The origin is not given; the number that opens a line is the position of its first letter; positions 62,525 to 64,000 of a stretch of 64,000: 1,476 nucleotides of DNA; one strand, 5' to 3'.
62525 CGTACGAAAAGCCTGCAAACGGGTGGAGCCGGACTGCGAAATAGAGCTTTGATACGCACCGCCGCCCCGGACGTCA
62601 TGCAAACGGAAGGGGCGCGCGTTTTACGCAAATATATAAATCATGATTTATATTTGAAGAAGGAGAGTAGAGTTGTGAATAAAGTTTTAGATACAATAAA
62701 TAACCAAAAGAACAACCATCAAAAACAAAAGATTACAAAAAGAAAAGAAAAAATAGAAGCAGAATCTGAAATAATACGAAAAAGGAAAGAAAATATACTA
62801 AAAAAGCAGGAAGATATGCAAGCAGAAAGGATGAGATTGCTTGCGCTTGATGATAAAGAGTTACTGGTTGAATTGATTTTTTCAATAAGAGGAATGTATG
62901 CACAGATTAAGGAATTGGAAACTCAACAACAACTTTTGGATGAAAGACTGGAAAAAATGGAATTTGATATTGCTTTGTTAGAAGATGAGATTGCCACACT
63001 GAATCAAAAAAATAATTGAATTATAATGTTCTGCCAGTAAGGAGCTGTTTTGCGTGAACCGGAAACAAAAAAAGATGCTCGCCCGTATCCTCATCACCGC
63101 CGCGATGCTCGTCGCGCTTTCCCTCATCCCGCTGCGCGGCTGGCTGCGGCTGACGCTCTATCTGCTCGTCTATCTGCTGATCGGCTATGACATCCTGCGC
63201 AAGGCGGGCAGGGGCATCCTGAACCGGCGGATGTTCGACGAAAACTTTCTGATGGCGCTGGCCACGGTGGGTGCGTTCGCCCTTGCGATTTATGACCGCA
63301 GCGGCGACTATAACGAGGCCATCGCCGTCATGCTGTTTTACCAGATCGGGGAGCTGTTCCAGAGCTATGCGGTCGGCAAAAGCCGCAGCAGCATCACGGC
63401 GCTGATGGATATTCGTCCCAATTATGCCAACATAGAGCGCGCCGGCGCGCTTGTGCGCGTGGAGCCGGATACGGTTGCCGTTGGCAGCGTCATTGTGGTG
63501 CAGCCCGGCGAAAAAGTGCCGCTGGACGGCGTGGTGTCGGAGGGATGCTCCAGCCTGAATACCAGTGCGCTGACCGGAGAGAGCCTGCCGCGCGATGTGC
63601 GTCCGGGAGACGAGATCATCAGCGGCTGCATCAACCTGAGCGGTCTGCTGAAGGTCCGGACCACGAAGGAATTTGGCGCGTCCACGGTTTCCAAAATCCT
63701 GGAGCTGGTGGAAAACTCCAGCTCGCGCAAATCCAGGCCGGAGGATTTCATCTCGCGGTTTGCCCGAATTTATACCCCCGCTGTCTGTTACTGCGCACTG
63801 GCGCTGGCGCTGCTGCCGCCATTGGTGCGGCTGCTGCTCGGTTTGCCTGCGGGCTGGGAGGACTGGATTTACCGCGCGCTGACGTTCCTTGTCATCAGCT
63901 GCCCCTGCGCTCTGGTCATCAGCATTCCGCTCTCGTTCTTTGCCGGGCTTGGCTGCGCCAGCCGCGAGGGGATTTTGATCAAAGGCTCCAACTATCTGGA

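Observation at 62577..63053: Compositionally foreign ~420 bp cassette with an orphan coiled-coil ORF wedged between an HMA domain gene and a CadA-type ATPase core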

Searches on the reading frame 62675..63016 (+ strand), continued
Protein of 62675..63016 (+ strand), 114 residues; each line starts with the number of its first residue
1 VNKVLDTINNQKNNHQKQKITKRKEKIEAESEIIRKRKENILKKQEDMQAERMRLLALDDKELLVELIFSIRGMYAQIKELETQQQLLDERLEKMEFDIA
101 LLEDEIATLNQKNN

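Call 70: search_protein_families(library=padloc, proteins=[L092:974-2794:+, L088:6389-7540:+, L088:7599-8210:+, L110:5429-7204:+, L092:46-558:+, L082:5365-5982:+, L082:4872-5351:+, L082:6689-6967:+], max_evalue=0.00001)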
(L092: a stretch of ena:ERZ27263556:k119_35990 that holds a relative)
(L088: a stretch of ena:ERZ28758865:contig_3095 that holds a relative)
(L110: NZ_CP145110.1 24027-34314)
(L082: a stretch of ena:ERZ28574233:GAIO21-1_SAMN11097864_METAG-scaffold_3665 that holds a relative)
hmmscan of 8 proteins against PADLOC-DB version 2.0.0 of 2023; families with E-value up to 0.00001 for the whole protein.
L092:974-2794:+ (607 aa): 5 families
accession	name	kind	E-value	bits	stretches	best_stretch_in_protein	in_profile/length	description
PDLC04709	PDC-M55C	-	1.1e-24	85.1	1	12-427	17-392/554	-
PDLC04151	HEC-05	-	1e-18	65.4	1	10-587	26-594/600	-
PDLC04150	HEC-05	-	1.3e-14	52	1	12-253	10-255/583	-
PDLC03877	NsnA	-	1.2e-13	49.1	1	9-263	50-205/385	-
PDLC02792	SspE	-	8.9e-06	22.3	0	11-97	12-103/771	SspE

L088:6389-7540:+ (384 aa): 5 families
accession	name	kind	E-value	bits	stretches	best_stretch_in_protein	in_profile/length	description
PDLC04709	PDC-M55C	-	6.1e-17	59.5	1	11-263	16-245/554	-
PDLC04151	HEC-05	-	1.3e-15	55.1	1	10-263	26-278/600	-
PDLC03877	NsnA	-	2.3e-14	51.5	1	9-264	50-206/385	-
PDLC04150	HEC-05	-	4.7e-12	43.5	1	13-253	11-255/583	-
PDLC02792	SspE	-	3.8e-06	23.5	0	12-97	13-103/771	SspE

L088:7599-8210:+ (204 aa): 0 families

L110:5429-7204:+ (592 aa): 6 families
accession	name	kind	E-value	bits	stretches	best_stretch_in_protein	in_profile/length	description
PDLC04151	HEC-05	-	5e-27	92.9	1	9-61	23-76/600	-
PDLC04709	PDC-M55C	-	1.6e-17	61.4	1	12-221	16-241/554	-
PDLC04153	HEC-05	-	1.1e-12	45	1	13-61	9-57/621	-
PDLC04150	HEC-05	-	8.8e-12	42.6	1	19-61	16-58/583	-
PDLC03877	NsnA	-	1.6e-09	35.5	1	5-209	45-192/385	-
PDLC04152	HEC-05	-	2.2e-07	27.8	0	22-61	17-60/566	-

L092:46-558:+ (171 aa): 1 family
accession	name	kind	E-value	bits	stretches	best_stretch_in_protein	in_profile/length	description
PDLC02398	Aga_REase-PNTD1-PNTD2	-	2e-10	38.3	1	10-116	8-113/429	Class I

L082:5365-5982:+ (206 aa): 0 families

L082:4872-5351:+ (160 aa): 1 family
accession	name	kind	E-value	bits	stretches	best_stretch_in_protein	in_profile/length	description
PDLC04133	mad1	-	2.8e-08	31.9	1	1-52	3-52/60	mads_1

L082:6689-6967:+ (93 aa): 0 families

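Call 73: find_encoding_contigs(protein=P0008, flank=5000, max_places=4)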
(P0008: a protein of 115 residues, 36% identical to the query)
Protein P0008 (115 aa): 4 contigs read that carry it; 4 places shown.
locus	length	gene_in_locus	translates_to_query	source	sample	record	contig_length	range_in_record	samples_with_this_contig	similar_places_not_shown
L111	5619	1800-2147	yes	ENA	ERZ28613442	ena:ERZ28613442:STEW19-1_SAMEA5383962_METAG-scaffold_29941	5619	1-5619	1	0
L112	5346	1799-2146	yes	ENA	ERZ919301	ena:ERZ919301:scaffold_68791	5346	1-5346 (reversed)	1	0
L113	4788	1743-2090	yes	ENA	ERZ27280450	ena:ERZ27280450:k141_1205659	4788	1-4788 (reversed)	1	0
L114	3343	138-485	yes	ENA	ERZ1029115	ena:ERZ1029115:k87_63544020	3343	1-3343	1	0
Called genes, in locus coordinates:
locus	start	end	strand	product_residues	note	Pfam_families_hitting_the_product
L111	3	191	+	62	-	?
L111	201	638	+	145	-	PF24405:Pua-like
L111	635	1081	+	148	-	PF01420:Methylase_S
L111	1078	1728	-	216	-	PF01420:Methylase_S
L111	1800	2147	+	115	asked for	-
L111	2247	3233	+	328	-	PF02899:Phage_int_SAM_1 (weak), PF13495:Phage_int_SAM_4, PF20547:DUF6761 (weak), PF00589:Phage_integrase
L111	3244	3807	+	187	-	PF01420:Methylase_S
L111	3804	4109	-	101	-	-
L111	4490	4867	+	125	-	-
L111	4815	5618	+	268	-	?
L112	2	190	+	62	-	?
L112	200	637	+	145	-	PF24405:Pua-like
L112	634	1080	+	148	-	PF01420:Methylase_S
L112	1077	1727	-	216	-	PF01420:Methylase_S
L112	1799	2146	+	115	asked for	-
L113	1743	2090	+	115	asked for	-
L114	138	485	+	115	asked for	-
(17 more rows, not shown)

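Call 74: find_encoding_contigs(protein=P0068, flank=5000, max_places=3)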
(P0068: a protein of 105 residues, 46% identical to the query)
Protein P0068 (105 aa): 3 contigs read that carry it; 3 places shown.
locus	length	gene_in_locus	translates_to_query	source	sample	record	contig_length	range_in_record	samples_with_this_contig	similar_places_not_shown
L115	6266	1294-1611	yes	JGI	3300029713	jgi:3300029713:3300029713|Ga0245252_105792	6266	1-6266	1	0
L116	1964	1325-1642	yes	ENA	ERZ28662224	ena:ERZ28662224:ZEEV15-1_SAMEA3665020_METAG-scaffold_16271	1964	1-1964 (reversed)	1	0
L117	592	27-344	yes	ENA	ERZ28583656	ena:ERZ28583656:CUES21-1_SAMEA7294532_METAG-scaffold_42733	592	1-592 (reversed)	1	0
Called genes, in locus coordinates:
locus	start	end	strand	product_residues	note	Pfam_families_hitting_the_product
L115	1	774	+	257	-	?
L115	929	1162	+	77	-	PF04025:RemA-like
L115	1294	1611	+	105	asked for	-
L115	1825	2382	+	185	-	-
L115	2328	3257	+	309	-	-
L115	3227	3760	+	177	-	PF01751:Toprim (weak), PF00986:DNA_gyraseB_C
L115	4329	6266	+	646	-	?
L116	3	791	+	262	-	?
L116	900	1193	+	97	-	PF04025:RemA-like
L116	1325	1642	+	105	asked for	-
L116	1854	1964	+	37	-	?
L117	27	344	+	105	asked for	-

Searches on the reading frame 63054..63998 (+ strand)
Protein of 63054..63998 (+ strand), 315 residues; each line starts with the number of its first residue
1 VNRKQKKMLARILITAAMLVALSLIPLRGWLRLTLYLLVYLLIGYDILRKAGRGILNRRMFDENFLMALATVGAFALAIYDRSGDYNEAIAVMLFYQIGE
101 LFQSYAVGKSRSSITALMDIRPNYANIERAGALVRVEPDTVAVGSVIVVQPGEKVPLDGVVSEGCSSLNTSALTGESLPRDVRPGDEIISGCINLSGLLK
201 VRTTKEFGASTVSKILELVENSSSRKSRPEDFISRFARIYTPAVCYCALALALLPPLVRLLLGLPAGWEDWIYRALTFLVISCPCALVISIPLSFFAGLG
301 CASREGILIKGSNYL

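Call 9: search_protein_families(library=pfam, proteins=[window:63054-63998:+], max_evalue=1)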
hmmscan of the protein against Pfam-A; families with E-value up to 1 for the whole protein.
window:63054-63998:+ (315 aa): 1 family
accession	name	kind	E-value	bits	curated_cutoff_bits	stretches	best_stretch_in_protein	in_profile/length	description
PF00122.25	E1-E2_ATPase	-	2.1e-44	151.6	28.1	1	121-304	3-180/181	E1-E2 ATPase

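Call 10: search_protein_families(library=ncbifam, proteins=[window:63054-63998:+], max_evalue=1)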
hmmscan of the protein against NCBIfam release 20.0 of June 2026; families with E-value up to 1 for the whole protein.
window:63054-63998:+ (315 aa): 16 families
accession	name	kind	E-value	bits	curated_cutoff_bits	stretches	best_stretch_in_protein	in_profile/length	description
NF008262.1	PRK11033.1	equivalog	7.3e-68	229.7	1005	1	4-312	119-416/731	zinc/cadmium/mercury/lead-transporting ATPase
TIGR01525.1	ATPase-IB_hvy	subfamily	1.8e-65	221.9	346.25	1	64-315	2-242/560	heavy metal translocating P-type ATPase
TIGR01512.1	ATPase-IB2_Cd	subfamily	4.5e-63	213.6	313.5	1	64-315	2-228/494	cadmium family heavy metal-translocating P-type ATPase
NF033775.1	P_type_ZntA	exception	7.6e-59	199.7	1240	1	9-313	129-422/732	Zn(II)/Cd(II)/Pb(II) translocating P-type ATPase ZntA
TIGR01511.1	ATPase-IB1_Cu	subfamily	7.5e-48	163.7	397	1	44-313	2-253/542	copper-translocating P-type ATPase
NF007952.0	PRK10671.1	equivalog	5.8e-23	81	1316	1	86-312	289-512/838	copper-exporting P-type ATPase CopA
TIGR01494.1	ATPase_P-type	subfamily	3e-19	68.8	62.3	1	93-298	3-191/478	HAD-IC family P-type ATPase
TIGR01497.1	kdpB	equivalog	1.2e-13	50.1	527.9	1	85-228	64-214/675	potassium-transporting ATPase subunit KdpB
NF010609.0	PRK14010.1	equivalog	3.1e-12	45.5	1323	1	102-255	82-238/673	K(+)-transporting ATPase subunit B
TIGR01647.1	ATPase-IIIA_H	equivalog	7.3e-12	44.3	615.5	1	65-295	40-260/755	plasma-membrane proton-efflux P-type ATPase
TIGR01106.1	ATPase-IIC_X-K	subfamily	1.9e-06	26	946.1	1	90-181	108-200/997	Na,H/K antiporter P-type ATPase subunit alpha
TIGR01517.1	ATPase-IIB_Ca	equivalog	1.3e-05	23.6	507.05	1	128-224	161-257/882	calcium-translocating P-type ATPase, PMCA-type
TIGR01522.1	ATPase-IIA2_Ca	equivalog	6.2e-05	21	798.3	1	64-181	62-176/854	calcium-transporting P-type ATPase, PMR1-type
TIGR01657.1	P-ATPase-V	hypoth_equivalog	0.00099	16.7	618.25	1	102-179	206-287/1055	ATP13A2 family polyamine export P-type ATPase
TIGR01523.1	ATPase-IID_K-Na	equivalog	0.015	12.9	645.05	1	75-179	76-175/997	potassium/sodium efflux P-type ATPase, fungal-type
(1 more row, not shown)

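Call 20: find_related_loci(query=window:63054-63998:+, collection=genome_contigs, flank=4000)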
Query window:63054-63998:+ (315 aa) in genome_contigs; peptide patterns used: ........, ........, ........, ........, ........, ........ (x = any residue, [..] = any of these).
600 stretches matched a pattern (row limit reached: there are more); 572 encode a relative of the query (tblastn E <= 1e-3); the best 80 are kept; 80 distinct loci.
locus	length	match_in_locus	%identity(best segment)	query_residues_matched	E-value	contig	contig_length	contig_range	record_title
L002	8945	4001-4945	79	1-315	2e-175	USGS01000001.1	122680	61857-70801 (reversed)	uncultured Clostridiales bacterium isolate UMGS1702 genome assembly, contig: NODE_64_length_122680_cov_5.256813, whole g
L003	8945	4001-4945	79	1-315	7e-175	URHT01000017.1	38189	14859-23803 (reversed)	uncultured Clostridiales bacterium isolate UMGS1012 genome assembly, contig: NODE_216_length_38189_cov_7.266403, whole g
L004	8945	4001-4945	80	1-315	8e-175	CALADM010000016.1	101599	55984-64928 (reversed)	MAG TPA_asm: uncultured Clostridiaceae bacterium isolate ERR318692_bin.120_CONCOCT_v1.1_MAG genome assembly, contig: ERZ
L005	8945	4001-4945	78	1-315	1e-174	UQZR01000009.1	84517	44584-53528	uncultured Clostridiales bacterium isolate UMGS792 genome assembly, contig: NODE_148_length_84517_cov_9.482650, whole ge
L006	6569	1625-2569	78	1-315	1e-174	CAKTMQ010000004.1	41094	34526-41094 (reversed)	MAG: uncultured Oscillospiraceae bacterium isolate REFINED_METABAT215_TOP10_CONTIGS_1500_ASSEMBLY_K77_MERGED__Hadza_MoBi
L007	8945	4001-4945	78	1-315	4e-174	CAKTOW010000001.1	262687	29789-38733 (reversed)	MAG: uncultured Oscillospiraceae bacterium isolate REFINED_METABAT215_TOP10_CONTIGS_1500_ASSEMBLY_K77_MERGED__Hadza_MoBi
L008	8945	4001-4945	78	1-315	9e-174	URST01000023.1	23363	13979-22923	uncultured Clostridiales bacterium isolate UMGS1315 genome assembly, contig: NODE_664_length_23363_cov_11.160760, whole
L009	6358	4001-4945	78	1-315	7e-174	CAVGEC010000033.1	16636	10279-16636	Bacteroidaceae bacterium isolate G02647-L1_cleanbin_000056 genome assembly, contig: Spades_G02647-L1_contig_2289, whole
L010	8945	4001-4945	79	1-315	1e-173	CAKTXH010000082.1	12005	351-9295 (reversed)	MAG: uncultured Clostridia bacterium isolate REFINED_METABAT215_TOP10_CONTIGS_1500_ASSEMBLY_K77_MERGED__Hadza_MoBio_hadz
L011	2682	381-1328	79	1-315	0e+0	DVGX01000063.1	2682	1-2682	MAG TPA_asm: Candidatus Ventrisoma faecale isolate ChiHcolR19-5415 ChiHcolR19__C34220_L2682_SRR6323310, whole genome sho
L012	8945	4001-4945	79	1-315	6e-173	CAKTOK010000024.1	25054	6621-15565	MAG: uncultured Oscillospiraceae bacterium isolate REFINED_METABAT215_TOP10_CONTIGS_1500_ASSEMBLY_K77_MERGED__Hadza_MoBi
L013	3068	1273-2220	78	1-315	0e+0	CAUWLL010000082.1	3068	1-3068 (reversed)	MAG: uncultured Lachnospiraceae bacterium isolate SRS10476985__bin46 genome assembly, contig: SRS10476985_NODE_22472_len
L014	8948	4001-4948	79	1-315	7e-172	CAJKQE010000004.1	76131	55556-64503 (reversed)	MAG TPA_asm: uncultured Lachnospiraceae bacterium isolate SRR413759-bin.6 genome assembly, contig: NODE_252_length_76131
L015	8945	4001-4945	79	1-315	2e-171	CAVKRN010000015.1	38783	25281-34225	bacterium isolate G02635-L1_cleanbin_000004 genome assembly, contig: Spades_G02635-L1_contig_165, whole genome shotgun s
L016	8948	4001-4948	78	1-315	2e-171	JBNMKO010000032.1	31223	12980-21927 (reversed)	MAG: Eubacteriales bacterium isolate CM_BacCAG1528.41 k141_285220_length_31223_cov_14.0000, whole genome shotgun sequenc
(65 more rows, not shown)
